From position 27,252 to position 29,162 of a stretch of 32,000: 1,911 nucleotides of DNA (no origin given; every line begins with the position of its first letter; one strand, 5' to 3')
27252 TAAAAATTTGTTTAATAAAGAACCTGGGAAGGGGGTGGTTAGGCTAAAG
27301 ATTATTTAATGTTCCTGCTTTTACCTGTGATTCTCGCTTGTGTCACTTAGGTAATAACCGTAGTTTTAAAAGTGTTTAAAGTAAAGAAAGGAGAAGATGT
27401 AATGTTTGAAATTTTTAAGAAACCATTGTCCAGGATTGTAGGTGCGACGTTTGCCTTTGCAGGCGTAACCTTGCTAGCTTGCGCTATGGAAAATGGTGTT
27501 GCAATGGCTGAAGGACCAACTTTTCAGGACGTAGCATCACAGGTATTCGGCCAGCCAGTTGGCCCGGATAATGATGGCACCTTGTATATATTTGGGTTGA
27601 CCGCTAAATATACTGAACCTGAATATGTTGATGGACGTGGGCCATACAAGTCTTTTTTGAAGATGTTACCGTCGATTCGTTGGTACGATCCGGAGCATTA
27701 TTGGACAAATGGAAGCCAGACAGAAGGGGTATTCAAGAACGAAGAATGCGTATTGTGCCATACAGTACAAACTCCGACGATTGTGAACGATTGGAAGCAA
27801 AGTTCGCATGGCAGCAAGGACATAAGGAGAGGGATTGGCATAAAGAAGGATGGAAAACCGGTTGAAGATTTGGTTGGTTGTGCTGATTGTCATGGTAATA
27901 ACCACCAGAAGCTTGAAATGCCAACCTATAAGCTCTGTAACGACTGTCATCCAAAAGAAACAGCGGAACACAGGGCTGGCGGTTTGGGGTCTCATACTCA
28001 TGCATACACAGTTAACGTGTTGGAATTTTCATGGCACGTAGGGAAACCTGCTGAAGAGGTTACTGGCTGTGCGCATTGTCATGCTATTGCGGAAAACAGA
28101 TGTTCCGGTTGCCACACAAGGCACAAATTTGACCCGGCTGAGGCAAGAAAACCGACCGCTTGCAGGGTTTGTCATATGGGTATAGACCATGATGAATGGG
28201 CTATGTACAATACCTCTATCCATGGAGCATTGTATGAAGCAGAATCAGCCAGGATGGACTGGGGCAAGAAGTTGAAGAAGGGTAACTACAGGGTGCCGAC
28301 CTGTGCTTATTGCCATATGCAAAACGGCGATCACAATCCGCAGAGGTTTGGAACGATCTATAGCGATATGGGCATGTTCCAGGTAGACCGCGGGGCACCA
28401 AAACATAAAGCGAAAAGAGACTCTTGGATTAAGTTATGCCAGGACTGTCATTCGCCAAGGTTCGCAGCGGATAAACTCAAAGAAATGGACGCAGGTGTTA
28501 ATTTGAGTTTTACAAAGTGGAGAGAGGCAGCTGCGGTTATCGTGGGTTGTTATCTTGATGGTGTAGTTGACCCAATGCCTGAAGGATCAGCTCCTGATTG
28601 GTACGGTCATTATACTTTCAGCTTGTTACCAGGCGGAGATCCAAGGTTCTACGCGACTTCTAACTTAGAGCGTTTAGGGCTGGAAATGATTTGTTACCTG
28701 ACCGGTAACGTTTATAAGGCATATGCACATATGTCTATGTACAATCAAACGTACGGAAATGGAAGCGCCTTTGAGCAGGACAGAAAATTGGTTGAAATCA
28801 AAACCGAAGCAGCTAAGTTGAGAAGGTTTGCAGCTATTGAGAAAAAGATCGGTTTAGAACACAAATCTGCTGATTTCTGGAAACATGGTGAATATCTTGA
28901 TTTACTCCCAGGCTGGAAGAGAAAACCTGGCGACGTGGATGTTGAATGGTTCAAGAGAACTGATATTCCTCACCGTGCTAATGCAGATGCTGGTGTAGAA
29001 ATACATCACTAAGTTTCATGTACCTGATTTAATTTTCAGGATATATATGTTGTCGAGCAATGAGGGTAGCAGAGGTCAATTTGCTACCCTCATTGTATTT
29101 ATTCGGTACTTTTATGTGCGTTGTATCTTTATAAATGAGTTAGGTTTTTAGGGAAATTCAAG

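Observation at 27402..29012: Stand-alone octaheme HAO-like gene of the oxidising (Tyr-cross-link) type: hallmark of anammox nitrogen chemistry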

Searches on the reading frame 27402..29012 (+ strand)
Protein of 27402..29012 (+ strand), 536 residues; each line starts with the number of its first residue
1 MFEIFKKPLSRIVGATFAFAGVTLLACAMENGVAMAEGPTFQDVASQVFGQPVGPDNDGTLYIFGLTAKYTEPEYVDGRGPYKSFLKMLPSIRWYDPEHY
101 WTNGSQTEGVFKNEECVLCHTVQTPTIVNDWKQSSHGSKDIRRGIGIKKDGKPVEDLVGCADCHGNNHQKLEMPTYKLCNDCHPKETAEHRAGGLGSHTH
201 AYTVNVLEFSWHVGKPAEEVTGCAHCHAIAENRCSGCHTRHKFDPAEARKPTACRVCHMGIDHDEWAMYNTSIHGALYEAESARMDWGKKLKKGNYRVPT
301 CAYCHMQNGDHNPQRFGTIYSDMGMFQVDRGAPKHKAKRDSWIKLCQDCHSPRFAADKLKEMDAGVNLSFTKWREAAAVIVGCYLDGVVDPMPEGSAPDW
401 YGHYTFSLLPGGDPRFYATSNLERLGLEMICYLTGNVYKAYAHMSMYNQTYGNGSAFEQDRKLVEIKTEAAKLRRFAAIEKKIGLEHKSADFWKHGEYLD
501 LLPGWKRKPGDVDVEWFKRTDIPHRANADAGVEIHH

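Call 4: search_solved_structures(query=window:27402-29009:+, max_evalue=0.001, show_alignments=3)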
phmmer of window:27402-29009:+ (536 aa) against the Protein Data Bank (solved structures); distinct sequences matched with E-value up to 0.001: 8.
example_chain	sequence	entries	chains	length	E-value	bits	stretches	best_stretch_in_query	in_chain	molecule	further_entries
4n4j_A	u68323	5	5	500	0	1224.2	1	37-536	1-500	hydroxylamine oxidoreductase | Similar to hydroxylamine oxidoreductase hao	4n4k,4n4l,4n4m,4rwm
6t5e_A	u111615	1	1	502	0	1095.9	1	37-535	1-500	Hydroxylamine oxidoreductase-like protein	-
6hif_G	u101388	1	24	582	7.9e-111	374.6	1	44-504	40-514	Hydrazine dehydrogenase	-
6m0p_A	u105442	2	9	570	2.9e-50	174.6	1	23-488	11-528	Aerobic hydroxylamine oxidoreductase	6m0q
4fas_A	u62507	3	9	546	2e-49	171.9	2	155-488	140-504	Hydroxylamine oxidoreductase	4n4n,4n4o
1fgj_A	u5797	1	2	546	5.5e-49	170.4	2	154-488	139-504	HYDROXYLAMINE OXIDOREDUCTASE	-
6h5l_A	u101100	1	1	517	9.5e-44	153.1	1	77-309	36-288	Similar to hydroxylamine oxidoreductase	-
4qo5_A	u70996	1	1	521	1.7e-09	40.1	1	232-416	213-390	Hypothetical multiheme protein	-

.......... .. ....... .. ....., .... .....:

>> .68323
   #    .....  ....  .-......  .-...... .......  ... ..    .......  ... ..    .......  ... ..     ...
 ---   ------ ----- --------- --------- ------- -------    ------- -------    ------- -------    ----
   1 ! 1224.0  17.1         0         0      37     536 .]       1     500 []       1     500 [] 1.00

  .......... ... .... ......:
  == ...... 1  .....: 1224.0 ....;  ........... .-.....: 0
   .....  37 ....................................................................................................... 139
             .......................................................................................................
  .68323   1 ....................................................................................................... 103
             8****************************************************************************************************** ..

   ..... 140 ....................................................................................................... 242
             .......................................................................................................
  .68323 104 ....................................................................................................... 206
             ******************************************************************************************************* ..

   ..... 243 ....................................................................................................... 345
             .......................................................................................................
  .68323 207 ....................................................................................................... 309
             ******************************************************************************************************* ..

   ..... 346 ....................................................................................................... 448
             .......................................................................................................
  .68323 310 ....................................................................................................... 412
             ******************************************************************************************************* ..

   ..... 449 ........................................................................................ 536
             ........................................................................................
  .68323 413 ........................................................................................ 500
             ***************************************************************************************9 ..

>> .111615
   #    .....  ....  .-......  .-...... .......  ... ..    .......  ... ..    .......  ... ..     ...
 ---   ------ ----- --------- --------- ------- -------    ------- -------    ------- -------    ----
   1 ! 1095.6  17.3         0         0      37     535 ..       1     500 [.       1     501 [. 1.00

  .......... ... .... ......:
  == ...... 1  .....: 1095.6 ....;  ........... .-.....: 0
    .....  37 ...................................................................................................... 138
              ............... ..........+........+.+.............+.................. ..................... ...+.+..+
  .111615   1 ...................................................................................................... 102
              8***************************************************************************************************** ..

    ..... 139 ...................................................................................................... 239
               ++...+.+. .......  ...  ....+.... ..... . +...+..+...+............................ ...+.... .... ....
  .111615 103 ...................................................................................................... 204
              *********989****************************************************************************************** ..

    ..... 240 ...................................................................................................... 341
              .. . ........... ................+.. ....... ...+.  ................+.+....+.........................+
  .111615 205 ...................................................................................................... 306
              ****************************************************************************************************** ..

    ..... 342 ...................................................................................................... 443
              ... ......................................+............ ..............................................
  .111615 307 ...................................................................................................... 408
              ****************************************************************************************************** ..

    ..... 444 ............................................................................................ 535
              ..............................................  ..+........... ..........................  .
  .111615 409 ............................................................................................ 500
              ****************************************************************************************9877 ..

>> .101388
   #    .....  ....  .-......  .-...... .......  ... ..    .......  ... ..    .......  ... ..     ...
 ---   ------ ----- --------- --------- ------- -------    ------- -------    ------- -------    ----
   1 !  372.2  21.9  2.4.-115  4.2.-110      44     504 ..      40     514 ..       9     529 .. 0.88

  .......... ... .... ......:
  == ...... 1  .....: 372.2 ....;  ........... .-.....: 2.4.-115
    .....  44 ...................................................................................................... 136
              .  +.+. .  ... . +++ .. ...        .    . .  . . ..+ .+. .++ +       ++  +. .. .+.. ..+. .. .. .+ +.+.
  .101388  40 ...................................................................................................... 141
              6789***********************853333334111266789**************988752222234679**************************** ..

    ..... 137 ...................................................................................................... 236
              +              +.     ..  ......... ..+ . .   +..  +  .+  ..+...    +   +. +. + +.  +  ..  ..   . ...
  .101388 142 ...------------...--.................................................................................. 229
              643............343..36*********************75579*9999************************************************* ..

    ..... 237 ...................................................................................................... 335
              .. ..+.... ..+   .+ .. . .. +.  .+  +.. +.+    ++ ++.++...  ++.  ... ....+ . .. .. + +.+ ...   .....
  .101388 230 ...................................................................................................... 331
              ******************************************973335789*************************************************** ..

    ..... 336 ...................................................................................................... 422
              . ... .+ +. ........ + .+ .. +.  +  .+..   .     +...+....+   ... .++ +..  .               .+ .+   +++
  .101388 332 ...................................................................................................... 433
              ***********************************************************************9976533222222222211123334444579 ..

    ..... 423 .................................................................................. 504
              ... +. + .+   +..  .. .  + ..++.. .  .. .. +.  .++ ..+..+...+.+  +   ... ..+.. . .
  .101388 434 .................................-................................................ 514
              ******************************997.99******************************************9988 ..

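Call 9: search_protein_families(library=ncbifam, proteins=[window:27402-29009:+])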
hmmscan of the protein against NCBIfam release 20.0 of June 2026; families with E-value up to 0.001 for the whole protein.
window:27402-29009:+ (536 aa): 1 family
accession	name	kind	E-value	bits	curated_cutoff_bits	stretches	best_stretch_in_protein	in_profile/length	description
NF052343.1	hydrazine_HDH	equivalog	1.9e-123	412.8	900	1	42-506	38-514/564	hydrazine dehydrogenase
